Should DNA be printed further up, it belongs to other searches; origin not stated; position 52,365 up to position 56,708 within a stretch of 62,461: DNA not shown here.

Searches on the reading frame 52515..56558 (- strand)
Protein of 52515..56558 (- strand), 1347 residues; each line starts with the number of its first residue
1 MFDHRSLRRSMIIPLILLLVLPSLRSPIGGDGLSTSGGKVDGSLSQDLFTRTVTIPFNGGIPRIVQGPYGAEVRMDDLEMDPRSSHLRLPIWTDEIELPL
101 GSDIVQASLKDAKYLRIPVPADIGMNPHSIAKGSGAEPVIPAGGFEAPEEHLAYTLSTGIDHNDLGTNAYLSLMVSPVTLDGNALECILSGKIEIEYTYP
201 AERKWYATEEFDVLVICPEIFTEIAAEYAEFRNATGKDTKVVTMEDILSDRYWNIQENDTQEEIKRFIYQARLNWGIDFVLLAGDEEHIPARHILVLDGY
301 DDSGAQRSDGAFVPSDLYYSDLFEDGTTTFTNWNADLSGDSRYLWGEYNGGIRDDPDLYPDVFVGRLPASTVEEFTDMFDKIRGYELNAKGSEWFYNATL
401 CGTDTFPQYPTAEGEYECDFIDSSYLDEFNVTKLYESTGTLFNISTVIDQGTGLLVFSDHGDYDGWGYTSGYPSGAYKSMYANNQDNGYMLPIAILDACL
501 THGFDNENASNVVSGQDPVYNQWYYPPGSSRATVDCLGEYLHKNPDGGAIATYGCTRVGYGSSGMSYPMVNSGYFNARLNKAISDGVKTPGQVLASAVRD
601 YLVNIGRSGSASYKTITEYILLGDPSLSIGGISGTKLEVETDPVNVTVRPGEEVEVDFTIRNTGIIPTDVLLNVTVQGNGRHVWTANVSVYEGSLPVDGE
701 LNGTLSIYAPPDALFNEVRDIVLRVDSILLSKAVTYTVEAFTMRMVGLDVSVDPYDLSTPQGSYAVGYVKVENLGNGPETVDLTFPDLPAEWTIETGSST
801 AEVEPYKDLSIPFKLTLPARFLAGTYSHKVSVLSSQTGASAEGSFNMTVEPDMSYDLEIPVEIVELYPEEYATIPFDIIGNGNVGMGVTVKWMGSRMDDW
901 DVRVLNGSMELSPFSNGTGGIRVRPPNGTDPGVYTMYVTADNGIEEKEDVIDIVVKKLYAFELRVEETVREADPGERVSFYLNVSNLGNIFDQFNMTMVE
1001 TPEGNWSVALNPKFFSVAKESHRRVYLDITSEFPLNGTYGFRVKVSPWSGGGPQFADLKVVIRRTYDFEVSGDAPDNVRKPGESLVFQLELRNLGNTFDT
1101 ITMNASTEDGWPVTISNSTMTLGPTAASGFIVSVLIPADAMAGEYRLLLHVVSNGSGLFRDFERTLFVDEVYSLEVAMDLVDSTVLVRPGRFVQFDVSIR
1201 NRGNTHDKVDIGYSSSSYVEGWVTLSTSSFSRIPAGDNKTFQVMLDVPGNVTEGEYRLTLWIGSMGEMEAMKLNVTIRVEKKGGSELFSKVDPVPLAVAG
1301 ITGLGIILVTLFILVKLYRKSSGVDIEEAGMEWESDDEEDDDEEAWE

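Call 9: search_protein_families(library=pfam, proteins=[window:52515-56558:-], max_evalue=0.001)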
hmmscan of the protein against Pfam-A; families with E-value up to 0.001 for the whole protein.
window:52515-56558:- (1347 aa): 7 families
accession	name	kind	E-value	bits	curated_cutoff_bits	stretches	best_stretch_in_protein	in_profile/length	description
PF01364.23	Peptidase_C25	-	9.5e-54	183.5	23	1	214-628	2-373/374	Peptidase family C25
PF10633.15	NPCBM_assoc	-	2.5e-16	60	24.4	1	1188-1260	2-73/78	NPCBM-associated, NEW3 domain of alpha-galactosidase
PF06280.18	fn3_5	-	8.1e-10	39.8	27.6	0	638-662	56-80/112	Fn3-like domain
PF16116.10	DUF4832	-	1.4e-05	25.4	29.2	0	1223-1266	158-201/216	Domain of unknown function (DUF4832)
PF23619.1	Ig_VWA7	-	2.1e-05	25.1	27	0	1077-1143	10-75/104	VWA7 Ig-like domain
PF15418.12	DUF4625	-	8.5e-05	23.3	27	0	1228-1276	80-129/131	Domain of unknown function (DUF4625)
PF07705.17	CARDB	-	0.00014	22.5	22.7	0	637-689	4-55/101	CARDB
